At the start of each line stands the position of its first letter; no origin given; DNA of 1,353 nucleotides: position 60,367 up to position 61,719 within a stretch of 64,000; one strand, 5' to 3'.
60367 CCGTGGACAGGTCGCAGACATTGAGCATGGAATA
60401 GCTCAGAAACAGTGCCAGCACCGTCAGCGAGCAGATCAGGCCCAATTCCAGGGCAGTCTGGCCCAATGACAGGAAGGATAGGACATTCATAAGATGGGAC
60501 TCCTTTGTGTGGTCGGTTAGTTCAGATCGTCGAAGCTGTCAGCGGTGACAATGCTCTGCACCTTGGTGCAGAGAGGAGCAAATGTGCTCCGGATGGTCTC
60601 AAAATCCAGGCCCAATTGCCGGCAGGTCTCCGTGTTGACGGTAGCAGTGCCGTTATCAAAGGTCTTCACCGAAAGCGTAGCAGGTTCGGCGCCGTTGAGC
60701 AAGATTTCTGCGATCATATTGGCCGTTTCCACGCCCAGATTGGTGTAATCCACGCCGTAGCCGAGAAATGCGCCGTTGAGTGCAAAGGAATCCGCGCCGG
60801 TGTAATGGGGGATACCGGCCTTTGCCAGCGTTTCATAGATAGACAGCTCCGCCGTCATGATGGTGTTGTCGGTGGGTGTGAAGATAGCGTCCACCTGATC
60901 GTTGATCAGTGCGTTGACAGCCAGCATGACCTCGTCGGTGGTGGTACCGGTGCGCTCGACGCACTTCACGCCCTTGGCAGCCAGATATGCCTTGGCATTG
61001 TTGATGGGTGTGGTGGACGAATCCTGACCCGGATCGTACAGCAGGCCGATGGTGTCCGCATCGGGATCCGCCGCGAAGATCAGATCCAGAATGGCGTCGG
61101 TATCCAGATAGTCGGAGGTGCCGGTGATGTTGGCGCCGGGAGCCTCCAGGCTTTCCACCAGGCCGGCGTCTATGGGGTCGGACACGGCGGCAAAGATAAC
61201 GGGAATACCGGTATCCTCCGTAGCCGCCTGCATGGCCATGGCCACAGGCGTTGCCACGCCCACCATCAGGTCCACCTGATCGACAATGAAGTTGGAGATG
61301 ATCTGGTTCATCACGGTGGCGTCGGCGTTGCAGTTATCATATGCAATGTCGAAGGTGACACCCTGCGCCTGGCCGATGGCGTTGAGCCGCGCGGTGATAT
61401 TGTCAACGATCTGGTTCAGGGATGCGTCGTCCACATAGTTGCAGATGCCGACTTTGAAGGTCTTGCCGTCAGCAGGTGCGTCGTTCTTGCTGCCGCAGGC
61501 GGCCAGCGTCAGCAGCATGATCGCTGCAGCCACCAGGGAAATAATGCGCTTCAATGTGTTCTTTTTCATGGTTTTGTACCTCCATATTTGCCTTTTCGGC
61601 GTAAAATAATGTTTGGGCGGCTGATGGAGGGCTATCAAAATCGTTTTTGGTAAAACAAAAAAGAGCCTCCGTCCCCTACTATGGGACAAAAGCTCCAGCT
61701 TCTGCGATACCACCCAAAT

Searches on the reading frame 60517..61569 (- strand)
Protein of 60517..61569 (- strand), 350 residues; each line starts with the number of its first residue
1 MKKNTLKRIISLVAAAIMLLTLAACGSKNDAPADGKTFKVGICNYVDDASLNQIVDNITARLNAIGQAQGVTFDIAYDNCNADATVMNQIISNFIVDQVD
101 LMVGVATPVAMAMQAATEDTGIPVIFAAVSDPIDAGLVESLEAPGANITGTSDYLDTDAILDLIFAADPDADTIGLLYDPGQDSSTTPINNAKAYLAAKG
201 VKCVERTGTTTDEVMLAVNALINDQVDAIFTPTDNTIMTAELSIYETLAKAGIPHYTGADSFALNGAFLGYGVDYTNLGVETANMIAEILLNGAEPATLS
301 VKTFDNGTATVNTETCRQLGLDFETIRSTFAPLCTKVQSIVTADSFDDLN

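Call 82: find_encoding_contigs(protein=window:60517-61569:-, flank=8000, max_places=10)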
Protein window:60517-61569:- (350 aa): 9 contigs read that carry it; 8 places shown.
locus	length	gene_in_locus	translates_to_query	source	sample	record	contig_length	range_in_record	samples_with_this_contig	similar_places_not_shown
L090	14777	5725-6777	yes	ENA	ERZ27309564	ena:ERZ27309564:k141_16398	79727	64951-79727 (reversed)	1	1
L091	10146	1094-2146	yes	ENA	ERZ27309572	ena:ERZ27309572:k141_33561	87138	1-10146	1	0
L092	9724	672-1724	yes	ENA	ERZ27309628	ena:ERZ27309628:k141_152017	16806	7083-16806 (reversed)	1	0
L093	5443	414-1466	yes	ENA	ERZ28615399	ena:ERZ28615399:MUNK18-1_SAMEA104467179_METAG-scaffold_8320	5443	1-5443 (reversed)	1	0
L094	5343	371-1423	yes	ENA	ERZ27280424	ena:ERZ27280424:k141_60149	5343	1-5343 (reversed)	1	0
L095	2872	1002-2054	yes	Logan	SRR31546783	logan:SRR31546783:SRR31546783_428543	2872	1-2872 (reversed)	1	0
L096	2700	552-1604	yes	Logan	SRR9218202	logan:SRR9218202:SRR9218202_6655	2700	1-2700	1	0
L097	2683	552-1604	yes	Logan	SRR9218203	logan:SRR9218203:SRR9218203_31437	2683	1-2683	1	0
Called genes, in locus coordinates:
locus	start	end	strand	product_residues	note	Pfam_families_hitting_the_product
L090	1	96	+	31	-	PF14287:DUF4368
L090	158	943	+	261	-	-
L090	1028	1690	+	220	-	PF04607:RelA_SpoT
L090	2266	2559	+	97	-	-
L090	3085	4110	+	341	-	-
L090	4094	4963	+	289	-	-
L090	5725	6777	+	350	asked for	PF04392:ABC_sub_bind, PF13458:Peripla_BP_6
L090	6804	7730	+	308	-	PF02653:BPD_transp_2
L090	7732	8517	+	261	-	PF00005:ABC_tran, PF02463:SMC_N (faint), PF13304:AAA_21 (faint)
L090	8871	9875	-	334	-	PF01118:Semialdhyde_dh, PF02774:Semialdhyde_dhC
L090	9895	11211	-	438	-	PF00696:AA_kinase, PF13840:ACT_7 (weak), PF22468:ACT_9, PF01842:ACT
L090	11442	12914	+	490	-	PF14821:Thr_synth_N, PF00291:PALP, PF24857:THR4_C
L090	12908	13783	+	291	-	PF00288:GHMP_kinases_N, PF08544:GHMP_kinases_C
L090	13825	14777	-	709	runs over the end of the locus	PF06480:FtsH_ext, PF00004:AAA, PF17862:AAA_lid_3, PF01434:Peptidase_M41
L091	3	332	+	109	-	?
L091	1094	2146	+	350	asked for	PF04392:ABC_sub_bind, PF13458:Peripla_BP_6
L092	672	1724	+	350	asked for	PF04392:ABC_sub_bind, PF13458:Peripla_BP_6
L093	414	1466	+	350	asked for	PF04392:ABC_sub_bind, PF13458:Peripla_BP_6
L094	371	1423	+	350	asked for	PF04392:ABC_sub_bind, PF13458:Peripla_BP_6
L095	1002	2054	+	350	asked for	PF04392:ABC_sub_bind, PF13458:Peripla_BP_6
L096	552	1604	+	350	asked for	PF04392:ABC_sub_bind, PF13458:Peripla_BP_6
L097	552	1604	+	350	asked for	PF04392:ABC_sub_bind, PF13458:Peripla_BP_6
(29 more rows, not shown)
